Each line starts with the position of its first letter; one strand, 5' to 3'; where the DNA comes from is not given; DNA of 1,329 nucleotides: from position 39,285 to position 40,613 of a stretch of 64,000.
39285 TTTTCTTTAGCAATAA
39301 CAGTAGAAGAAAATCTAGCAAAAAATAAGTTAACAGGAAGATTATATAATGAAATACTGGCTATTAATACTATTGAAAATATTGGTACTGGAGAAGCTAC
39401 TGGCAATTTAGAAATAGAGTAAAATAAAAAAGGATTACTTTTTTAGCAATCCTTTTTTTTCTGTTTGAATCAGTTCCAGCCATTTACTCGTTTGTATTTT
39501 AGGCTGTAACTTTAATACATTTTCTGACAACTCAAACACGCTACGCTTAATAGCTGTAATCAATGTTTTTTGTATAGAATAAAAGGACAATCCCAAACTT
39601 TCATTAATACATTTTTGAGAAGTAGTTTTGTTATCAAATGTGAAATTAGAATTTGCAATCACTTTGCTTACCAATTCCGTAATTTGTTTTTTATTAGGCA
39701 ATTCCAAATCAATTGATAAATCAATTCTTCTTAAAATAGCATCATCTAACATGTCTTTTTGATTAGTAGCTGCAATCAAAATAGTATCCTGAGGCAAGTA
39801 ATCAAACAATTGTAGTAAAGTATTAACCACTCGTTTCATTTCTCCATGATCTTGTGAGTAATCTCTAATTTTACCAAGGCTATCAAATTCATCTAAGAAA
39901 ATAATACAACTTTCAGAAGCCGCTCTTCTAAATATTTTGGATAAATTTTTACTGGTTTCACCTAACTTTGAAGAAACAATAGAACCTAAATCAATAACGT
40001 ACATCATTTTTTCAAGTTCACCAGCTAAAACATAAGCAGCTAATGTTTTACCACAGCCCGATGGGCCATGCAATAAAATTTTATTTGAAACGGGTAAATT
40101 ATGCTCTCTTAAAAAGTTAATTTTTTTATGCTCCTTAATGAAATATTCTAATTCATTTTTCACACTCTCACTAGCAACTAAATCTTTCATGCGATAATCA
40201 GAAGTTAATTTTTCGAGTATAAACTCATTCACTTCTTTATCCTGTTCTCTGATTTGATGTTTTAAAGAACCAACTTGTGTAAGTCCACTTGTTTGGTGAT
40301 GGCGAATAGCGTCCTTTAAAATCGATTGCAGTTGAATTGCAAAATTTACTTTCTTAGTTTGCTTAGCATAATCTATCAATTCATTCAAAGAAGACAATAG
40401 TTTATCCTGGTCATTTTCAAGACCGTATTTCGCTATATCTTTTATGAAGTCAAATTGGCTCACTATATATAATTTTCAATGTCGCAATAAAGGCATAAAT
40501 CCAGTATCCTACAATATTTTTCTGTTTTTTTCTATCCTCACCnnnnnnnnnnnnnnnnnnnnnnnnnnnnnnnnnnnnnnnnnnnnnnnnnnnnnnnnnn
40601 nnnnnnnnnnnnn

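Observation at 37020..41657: Four-gene conflict-system candidate: cytoplasmic S8 subtilase, AAA+ ATPase, ImmA/IrrE metallopeptidase and XRE repressor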

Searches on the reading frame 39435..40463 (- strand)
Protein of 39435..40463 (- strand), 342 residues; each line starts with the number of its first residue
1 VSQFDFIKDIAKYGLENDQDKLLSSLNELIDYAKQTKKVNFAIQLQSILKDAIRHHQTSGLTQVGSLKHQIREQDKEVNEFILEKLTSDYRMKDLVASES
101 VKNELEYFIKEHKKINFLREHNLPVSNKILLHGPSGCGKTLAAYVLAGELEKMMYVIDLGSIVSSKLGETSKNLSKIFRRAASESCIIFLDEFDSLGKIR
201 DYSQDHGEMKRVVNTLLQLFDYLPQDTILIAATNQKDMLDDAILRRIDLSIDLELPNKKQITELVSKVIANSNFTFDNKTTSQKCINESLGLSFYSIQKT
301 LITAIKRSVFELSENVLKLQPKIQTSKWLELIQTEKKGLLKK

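Call 3: search_protein_families(library=pfam, proteins=[window:39435-40463:-], max_evalue=0.01)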
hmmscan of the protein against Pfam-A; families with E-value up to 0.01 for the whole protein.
window:39435-40463:- (342 aa): 12 families
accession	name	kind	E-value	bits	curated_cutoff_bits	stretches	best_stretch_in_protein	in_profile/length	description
PF00004.35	AAA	-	5.7e-31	108.1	21.2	1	129-254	1-130/131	ATPase family associated with various cellular activities (AAA)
PF05496.18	RuvB_N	-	1.9e-05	25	27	1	91-196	5-96/159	Holliday junction DNA helicase RuvB P-loop domain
PF07724.20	AAA_2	-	8.5e-05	23.1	27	1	128-221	5-100/166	AAA domain (Cdc48 subfamily)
PF01637.24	ATPase_2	-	0.00014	22.2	33.2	0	128-177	22-77/225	ATPase domain predominantly from Archaea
PF13173.12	AAA_14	-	0.00016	22.1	27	1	129-237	5-102/129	AAA domain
PF07728.20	AAA_5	-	0.00046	20.7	22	0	129-196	2-78/139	AAA domain (dynein-related subfamily)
PF00910.28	RNA_helicase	-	0.0008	20.3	21.5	1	129-164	1-36/105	RNA helicase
PF20720.3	nSTAND3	-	0.00087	19.5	27.2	1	126-216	17-95/155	Novel STAND NTPase 3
PF12775.13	AAA_7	-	0.0024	17.9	25.8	0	112-191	19-107/181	P-loop containing dynein motor region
PF02534.20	T4SS-DNA_transf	-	0.004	16.5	20.1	0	150-204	269-322/468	Type IV secretory system Conjugative DNA transfer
PF05673.19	DUF815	-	0.0058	16.2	23.8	0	89-244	24-160/249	Protein of unknown function (DUF815)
PF03215.21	Rad17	-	0.0066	16.9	23.8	0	124-151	41-70/186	Rad17 P-loop domain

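Call 4: search_protein_families(library=padloc, proteins=[window:39435-40463:-], max_evalue=0.01)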
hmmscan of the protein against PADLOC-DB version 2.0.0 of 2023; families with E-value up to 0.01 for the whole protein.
window:39435-40463:- (342 aa): 6 families
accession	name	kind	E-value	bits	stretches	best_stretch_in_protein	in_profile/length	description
PDLC02196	IetA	-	9.8e-73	243.7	1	5-316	5-309/374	-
PDLC04232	IetA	-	4e-65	218.4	1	1-330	1-318/330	-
PDLC02195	IetA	-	4.5e-58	195.4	1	1-311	1-319/395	-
PDLC04231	IetA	-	3.5e-35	120.1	1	80-270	72-261/262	-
PDLC00914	TRIP13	-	3.9e-18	63.9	1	118-305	63-270/302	TRIP13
PDLC00915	TRIP13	-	4.3e-14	50.6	1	118-307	55-268/302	TRIP13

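Call 5: search_protein_families(library=ncbifam, proteins=[window:39435-40463:-], max_evalue=0.01)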
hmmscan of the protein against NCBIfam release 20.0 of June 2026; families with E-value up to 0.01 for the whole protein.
window:39435-40463:- (342 aa): 24 families
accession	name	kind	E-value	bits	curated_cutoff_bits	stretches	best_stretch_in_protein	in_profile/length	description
NF042959.1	IteA_antiphage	equivalog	4.4e-62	210.4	510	1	9-318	9-314/367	anti-phage ATPase IteA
NF041006.2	cell_div_CdvC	equivalog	2.4e-26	92.5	650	1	47-336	55-350/370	cell division protein CdvC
TIGR01243.1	CDC48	subfamily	4.8e-22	78.1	802.65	1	94-263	454-629/733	CDC48 family AAA ATPase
NF003069.1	PRK03992.1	subfamily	7.8e-21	74.6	500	1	124-265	163-311/379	proteasome-activating nucleotidase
TIGR01241.2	FtsH_fam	equivalog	7.9e-21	74.4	600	1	87-264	156-340/598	ATP-dependent zinc metalloprotease FtsH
TIGR01242.2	TIGR01242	subfamily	4.1e-20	72.1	500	1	127-266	149-295/362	proteasome-activating nucleotidase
TIGR03689.1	pup_AAA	equivalog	2.1e-17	63.1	504.75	1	116-272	206-381/512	proteasome ATPase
NF047747.1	PrtsmActNtasePan2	equivalog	3e-16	59.6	700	1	127-260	186-326/397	proteasome-activating nucleotidase Pan2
NF008004.0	PRK10733.1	equivalog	1.8e-15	56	1008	1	100-259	159-325/644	ATP-dependent zinc metalloprotease FtsH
NF047748.1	PrtsmActNtasePan1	equivalog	2.5e-15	56.4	750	1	124-260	180-323/405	proteasome-activating nucleotidase Pan1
NF003229.0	PRK04195.1-5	equivalog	7.5e-09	34.8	280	1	91-280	15-189/413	replication factor C large subunit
NF000868.0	PRK00080.1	equivalog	4.2e-08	32.5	282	1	84-196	16-114/330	Holliday junction branch migration DNA helicase RuvB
TIGR03922.1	T7SS_EccA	equivalog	1.4e-07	30.5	466.65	1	90-238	273-428/557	type VII secretion AAA-ATPase EccA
TIGR00635.1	ruvB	equivalog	2.2e-07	30.2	299.05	1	92-269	3-172/305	Holliday junction branch migration DNA helicase RuvB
NF003230.0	PRK04195.1-6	equivalog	8.8e-06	24.6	441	1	91-199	12-112/494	replication factor C large subunit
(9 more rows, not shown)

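Call 12: find_homologous_proteins(query=window:39435-40463:-, max_evalue=1e-10)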
Query window:39435-40463:- (342 aa): 3107 proteins with E <= 1e-10 among 6005 candidates; the best 120 are listed.
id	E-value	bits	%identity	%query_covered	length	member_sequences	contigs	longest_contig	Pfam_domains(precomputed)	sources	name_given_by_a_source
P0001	2.0e-198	676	92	100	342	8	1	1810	PF07724.21,PF00004.36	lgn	-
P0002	1.1e-188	644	87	100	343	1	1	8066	PF00004.36,PF05496.19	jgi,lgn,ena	-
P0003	1.2e-185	634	84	100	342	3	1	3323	PF07724.21,PF00004.36,PF05496.19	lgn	-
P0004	1.1e-184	631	86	100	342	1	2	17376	PF07724.21,PF00004.36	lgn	-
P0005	6.9e-176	602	80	100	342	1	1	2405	PF00004.36,PF05496.19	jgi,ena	-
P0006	7.8e-176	602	81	100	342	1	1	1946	PF00004.36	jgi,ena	-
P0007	3.8e-165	567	77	99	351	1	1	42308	PF00004.36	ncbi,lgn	ncbi:MAG: ATP-binding protein [Bacteroidota bacterium]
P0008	3.5e-157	541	73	100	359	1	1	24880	PF00004.36,PF05496.19,PF07728.21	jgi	jgi:AAA+ superfamily predicted ATPase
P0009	4.8e-157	540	73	100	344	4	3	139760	PF00004.36,PF05496.19,PF07728.21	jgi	jgi:AAA+ superfamily predicted ATPase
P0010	1.5e-156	539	72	100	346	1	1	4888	PF00004.36,PF07728.21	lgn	-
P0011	8.7e-156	536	72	100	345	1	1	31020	PF07724.21,PF00004.36,PF07728.21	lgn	-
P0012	1.0e-155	536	72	100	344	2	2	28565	PF07724.21,PF00004.36,PF05496.19,PF07728.21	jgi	jgi:SpoVK/Ycf46/Vps4 family AAA+-type ATPase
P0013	3.8e-155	534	73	99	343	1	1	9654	PF00004.36,PF05496.19,PF07728.21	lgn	-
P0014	6.2e-154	530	71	99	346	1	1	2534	PF07724.21,PF00004.36,PF05496.19,PF07728.21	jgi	-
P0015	9.9e-152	523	70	100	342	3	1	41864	PF00004.36,PF05496.19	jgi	jgi:AAA+ superfamily predicted ATPase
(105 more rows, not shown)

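Call 13: find_encoding_contigs(protein=window:39435-40463:-, flank=8000, max_places=6)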
Protein window:39435-40463:- (342 aa): 8 contigs read that carry it; 3 places shown.
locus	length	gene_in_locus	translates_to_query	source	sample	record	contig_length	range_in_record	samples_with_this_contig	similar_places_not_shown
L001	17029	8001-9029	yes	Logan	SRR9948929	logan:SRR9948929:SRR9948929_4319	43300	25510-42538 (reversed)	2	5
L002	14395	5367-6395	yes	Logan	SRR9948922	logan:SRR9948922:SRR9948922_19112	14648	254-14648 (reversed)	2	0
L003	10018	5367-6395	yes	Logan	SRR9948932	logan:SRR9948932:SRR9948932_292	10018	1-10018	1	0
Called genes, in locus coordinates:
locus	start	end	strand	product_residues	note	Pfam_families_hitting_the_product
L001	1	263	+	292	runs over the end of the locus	PF01145:Band_7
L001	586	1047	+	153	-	PF00334:NDK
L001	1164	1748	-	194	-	PF06175:MiaE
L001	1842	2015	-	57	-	-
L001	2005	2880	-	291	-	PF00483:NTP_transferase, PF12804:NTP_transf_3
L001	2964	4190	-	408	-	PF04542:Sigma70_r2 (weak), PF20239:DUF6596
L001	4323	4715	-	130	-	PF13470:PIN_3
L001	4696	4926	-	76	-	-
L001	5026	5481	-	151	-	PF07606:DUF1569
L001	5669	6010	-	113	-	PF03795:YCII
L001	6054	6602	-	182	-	-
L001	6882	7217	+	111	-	PF12844:HTH_19, PF13560:HTH_31, PF01381:HTH_3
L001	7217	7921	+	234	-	PF06114:Peptidase_M78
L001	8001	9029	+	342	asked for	PF05496:RuvB_N (faint), PF00004:AAA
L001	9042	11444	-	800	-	PF00082:Peptidase_S8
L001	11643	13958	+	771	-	PF13620:CarboxypepD_reg, PF13715:CarbopepD_reg_2, PF07715:Plug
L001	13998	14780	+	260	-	PF14054:DUF4249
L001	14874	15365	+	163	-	PF18451:CdiA_C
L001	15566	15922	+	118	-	-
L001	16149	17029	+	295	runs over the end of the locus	PF00009:GTP_EFTU (faint), PF01926:MMR_HSR1, PF02421:FeoB_N, PF03193:RsgA_GTPase (faint), PF00350:Dynamin_N (faint), PF07650:KH_2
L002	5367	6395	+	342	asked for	PF05496:RuvB_N (faint), PF00004:AAA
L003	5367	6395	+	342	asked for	PF05496:RuvB_N (faint), PF00004:AAA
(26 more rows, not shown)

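Call 15: find_related_loci(query=A1, collection=genome_contigs, flank=7000)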
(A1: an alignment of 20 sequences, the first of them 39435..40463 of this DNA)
Query A1 (342 aa) in genome_contigs; peptide patterns used: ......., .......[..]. (x = any residue, [..] = any of these).
286 stretches matched a pattern; 241 encode a relative of the query (tblastn E <= 1e-3); the best 80 are kept; 80 distinct loci.
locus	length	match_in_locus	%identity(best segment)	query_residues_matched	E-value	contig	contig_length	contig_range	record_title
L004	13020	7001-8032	77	1-339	9e-179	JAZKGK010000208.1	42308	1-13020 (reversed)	MAG: Bacteroidota bacterium isolate DC_RB_04_SPN110320-bin044_1 DCRB04SPN_B044_1_000000000208, whole genome shotgun sequ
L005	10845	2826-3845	70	1-341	2e-163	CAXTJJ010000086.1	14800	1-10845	MAG TPA_asm: uncultured Spirosoma sp. isolate public_SRR11456918_metawrap_bin.1 genome assembly, contig: public_SRR11456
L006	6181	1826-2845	69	1-339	9e-164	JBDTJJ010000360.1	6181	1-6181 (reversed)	MAG: Bacteroidia bacterium isolate cluster2_bin.50 k127_1879778, whole genome shotgun sequence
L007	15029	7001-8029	70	1-342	9e-163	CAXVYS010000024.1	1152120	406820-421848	MAG: Bacteroidia bacterium isolate 6e587fb1-28cf-479a-b2ce-4acc679b3bb4 genome assembly, contig: contig_24, whole genome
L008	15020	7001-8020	69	1-341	5e-162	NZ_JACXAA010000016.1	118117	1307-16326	Spirosoma validum strain BT704 NODE_16_length_118117_cov_16.994773, whole genome shotgun sequence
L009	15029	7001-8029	67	1-342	2e-159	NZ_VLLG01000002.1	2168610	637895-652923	Chitinophaga japonensis strain DSM 13484 LX66DRAFT_scaffold00001.1, whole genome shotgun sequence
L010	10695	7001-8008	69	1-337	8e-159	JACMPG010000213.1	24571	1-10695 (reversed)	MAG: Spirosoma sp. isolate LF-bin-320 FL-bin-320-contig-k141_1520165, whole genome shotgun sequence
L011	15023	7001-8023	68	1-339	3e-158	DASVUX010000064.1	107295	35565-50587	MAG TPA_asm: Bacteroidia bacterium isolate SMAG_U3328 k141_74385, whole genome shotgun sequence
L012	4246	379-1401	68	1-341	3e-162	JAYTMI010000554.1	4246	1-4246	MAG: Saprospiraceae bacterium isolate GFS_3556 GFS_3556_553, whole genome shotgun sequence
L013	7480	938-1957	68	1-339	7e-158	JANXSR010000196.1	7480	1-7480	MAG: Ferruginibacter sp. isolate 337R_metabat_51 337R_k141_863710, whole genome shotgun sequence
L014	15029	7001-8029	66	1-342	5e-157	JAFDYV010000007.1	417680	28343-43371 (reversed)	MAG: Bacteroidetes bacterium isolate SZAS-64 BACT-TMP-16__7__length-417680, whole genome shotgun sequence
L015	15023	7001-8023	68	1-341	1e-156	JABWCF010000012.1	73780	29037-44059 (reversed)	MAG: Flavobacteriales bacterium isolate MAG_49 scaffold_253, whole genome shotgun sequence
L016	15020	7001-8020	69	1-340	1e-156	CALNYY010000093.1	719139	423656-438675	MAG: uncultured Saprospiraceae bacterium isolate LOGT_bin.0157 genome assembly, contig: contig_13610, whole genome shotg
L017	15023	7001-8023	65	1-341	5e-156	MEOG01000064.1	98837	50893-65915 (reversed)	MAG: Bacteroidetes bacterium GWF2_35_48 gwf2_scaffold_317, whole genome shotgun sequence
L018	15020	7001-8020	66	1-340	5e-155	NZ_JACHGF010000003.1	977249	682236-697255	Rhabdobacter roseus strain DSM 105074 Ga0415339_03, whole genome shotgun sequence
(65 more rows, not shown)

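Call 18: find_encoding_contigs(protein=P0004, flank=8000, max_places=3)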
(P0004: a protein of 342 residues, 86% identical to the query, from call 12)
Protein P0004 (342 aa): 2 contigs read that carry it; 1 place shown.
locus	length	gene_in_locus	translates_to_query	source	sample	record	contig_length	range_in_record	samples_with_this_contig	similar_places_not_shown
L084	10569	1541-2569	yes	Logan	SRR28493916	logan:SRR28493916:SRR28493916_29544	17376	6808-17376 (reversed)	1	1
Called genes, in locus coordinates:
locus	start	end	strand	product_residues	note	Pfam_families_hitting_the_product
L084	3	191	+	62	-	?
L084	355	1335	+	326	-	-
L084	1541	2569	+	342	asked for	PF00004:AAA, PF07724:AAA_2 (weak)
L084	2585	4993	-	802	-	PF00082:Peptidase_S8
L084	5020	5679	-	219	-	-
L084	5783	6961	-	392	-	PF01420:Methylase_S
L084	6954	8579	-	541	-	PF02384:N6_Mtase, PF07669:Eco57I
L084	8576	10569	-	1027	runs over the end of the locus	PF04313:HSDR_N, PF04851:ResIII, PF18766:SWI2_SNF2, PF22679:T1R_D3-like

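Call 19: find_encoding_contigs(protein=P0002, flank=8000, max_places=3)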
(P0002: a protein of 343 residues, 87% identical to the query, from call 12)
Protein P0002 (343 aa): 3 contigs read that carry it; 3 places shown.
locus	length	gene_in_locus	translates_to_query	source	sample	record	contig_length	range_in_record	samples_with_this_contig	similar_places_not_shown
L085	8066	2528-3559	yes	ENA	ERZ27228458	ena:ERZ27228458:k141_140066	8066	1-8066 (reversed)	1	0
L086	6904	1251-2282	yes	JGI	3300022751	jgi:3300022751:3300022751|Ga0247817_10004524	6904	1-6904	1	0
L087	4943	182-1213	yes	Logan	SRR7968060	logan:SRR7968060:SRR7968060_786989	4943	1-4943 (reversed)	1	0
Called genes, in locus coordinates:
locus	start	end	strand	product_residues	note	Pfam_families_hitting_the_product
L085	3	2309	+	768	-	?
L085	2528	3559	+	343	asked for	PF05496:RuvB_N (faint), PF00004:AAA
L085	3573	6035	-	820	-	PF00082:Peptidase_S8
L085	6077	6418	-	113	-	-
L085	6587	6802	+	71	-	PF07022:Phage_CI_repr (weak), PF01381:HTH_3, PF13443:HTH_26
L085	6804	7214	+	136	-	-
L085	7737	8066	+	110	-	?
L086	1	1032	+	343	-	?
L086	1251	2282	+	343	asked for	PF05496:RuvB_N (faint), PF00004:AAA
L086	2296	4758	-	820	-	PF00082:Peptidase_S8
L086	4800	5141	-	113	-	-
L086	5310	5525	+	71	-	PF07022:Phage_CI_repr (weak), PF01381:HTH_3, PF13443:HTH_26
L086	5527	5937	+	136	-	-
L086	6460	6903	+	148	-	?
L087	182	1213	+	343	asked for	PF05496:RuvB_N (faint), PF00004:AAA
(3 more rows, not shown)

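Call 25: find_encoding_contigs(protein=P0003, flank=7000, max_places=3)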
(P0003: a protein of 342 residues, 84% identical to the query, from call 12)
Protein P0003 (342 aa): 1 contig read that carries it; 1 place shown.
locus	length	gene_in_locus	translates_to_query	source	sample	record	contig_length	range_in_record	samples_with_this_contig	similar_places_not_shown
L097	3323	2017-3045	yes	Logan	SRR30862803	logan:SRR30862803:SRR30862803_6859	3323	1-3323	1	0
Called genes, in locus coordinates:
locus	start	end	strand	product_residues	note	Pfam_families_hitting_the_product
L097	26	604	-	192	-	-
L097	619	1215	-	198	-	-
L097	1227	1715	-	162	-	-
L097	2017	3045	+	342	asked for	PF05496:RuvB_N (faint), PF00004:AAA, PF07724:AAA_2 (faint)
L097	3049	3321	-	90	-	?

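Call 40: search_solved_structures(query=window:39435-40463:-, max_evalue=1e-10)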
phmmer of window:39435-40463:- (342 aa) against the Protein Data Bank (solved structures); distinct sequences matched with E-value up to 1e-10: 253 (the best 60 are shown).
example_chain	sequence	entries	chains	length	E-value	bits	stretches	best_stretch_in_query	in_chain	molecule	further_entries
7wub_C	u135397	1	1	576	3.3e-41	144.9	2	92-271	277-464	Transitional endoplasmic reticulum ATPase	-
7t3i_A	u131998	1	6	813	3.6e-41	144.8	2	126-266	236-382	Rix7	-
7wub_D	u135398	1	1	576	3.9e-41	144.7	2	92-267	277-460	Transitional endoplasmic reticulum ATPase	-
7swl_A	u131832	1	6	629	4.5e-41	144.5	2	126-267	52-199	Rix7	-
6mck_A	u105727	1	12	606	4.7e-41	144.4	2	92-267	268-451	Transitional endoplasmic reticulum ATPase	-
7rlb_A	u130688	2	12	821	7.7e-41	143.7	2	92-267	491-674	Transitional endoplasmic reticulum ATPase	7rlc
6mat_A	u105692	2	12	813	9.4e-41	143.4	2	126-266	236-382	Rix7 mutant | Rix7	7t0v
7rlj_A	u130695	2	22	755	1e-40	143.3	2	92-267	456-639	Transitional endoplasmic reticulum ATPase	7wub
8yka_A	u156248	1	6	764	1e-40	143.3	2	92-267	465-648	Transitional endoplasmic reticulum ATPase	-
9y08_A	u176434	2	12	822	1.1e-40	143.2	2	92-267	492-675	Transitional endoplasmic reticulum ATPase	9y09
9y0b_A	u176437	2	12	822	1.1e-40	143.2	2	92-267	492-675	Transitional endoplasmic reticulum ATPase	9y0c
9y06_A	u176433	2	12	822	1.1e-40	143.2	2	92-267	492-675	Transitional endoplasmic reticulum ATPase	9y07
9y03_A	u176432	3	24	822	1.1e-40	143.2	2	92-267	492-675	Transitional endoplasmic reticulum ATPase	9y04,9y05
8b5r_A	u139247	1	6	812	1.1e-40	143.2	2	92-267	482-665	Transitional endoplasmic reticulum ATPase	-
7y4w_A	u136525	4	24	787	1.2e-40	143.1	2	92-267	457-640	Transitional endoplasmic reticulum ATPase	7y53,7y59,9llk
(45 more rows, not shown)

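Call 43: search_dna_similar(query=window:39435-40463:-, collection=plasmids, mode=protein, max_evalue=1e-10, max_rows=25, rows=spread)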
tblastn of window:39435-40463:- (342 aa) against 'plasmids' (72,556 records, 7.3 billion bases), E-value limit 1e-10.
Records with a match: 1115; places in all: 1232; records where one place covers at least 80% of the query: 80.
Best place of each record, by identity: <60% 1115.
By first word of the organism name: Klebsiella 218; Rhizobium 95; Agrobacterium 63; Burkholderia 40; Streptomyces 40; Bradyrhizobium 38; Serratia 35; Clostridium 28; Escherichia 27; Sinorhizobium 20; and 201 more.
By predicted mobility (MOB-suite, as given by PLSDB): non-mobilizable 525; conjugative 497; mobilizable 93.
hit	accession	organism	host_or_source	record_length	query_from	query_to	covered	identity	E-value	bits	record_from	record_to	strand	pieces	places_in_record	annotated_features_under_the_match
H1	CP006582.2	Mesorhizobium huakuii 7653R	Rice field soil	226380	10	316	90%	35.5%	2e-43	167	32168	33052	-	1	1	AAA family ATPase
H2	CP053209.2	Rhizobium leguminosarum bv. trifolii TA1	Trifolium spumosum L. (Annual ...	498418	82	316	69%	37.4%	1e-40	159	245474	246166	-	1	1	ATP-binding protein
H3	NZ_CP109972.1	Agrobacterium salinitolerans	-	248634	42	306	77%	30.2%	4e-30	128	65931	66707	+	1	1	ATP-binding protein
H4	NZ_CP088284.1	Bradyrhizobium septentrionale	Glycine max cv. AC Glengarry,Cell ...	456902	82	316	69%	33.2%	2e-36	146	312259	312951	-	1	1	ATP-binding protein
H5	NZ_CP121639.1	Rhizobium leguminosarum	Trifolium ambiguum,cell culture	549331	1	270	79%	27.5%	5e-28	122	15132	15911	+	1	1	ATP-binding protein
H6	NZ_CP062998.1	Klebsiella pneumoniae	Homo sapiens,Gall bladder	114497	88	306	64%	33.2%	2e-32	135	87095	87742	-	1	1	ATP-binding protein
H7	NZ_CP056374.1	Klebsiella pneumoniae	culture,Wastewater influent sample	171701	88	306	64%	33.2%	2e-32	135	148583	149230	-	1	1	ATP-binding protein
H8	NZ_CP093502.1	Klebsiella pneumoniae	Homo sapiens,Isolated from ...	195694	88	306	64%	33.2%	2e-32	135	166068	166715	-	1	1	ATP-binding protein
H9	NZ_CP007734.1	Klebsiella pneumoniae subsp. pneumoniae KPNIH27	groin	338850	88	306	64%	33.2%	2e-32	135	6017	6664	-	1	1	ATP-binding protein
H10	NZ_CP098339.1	Klebsiella pneumoniae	Homo sapiens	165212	88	306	64%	33.2%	2e-32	135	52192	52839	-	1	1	ATP-binding protein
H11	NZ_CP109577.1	Streptomyces sp. NBC_01369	-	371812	96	311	63%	32.9%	2e-24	111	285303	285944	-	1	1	ATP-binding protein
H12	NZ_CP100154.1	Burkholderia glumae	cell culture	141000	91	316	66%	30.1%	3e-26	116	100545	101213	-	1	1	ATP-binding protein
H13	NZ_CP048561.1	Agrobacterium fabrum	walnut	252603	88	293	60%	32.4%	3e-30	129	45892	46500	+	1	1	ATP-binding protein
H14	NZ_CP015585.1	Roseomonas gilardii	Purified bacterial strains from deep ...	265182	59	266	61%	31.5%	7e-15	83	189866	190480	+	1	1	ftsH: ATP-dependent zinc metalloprotease FtsH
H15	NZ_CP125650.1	Rhizobium sp. BT04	Phaseolus vulgaris,Pure culture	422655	82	257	51%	35.2%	2e-27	120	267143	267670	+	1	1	ATP-binding protein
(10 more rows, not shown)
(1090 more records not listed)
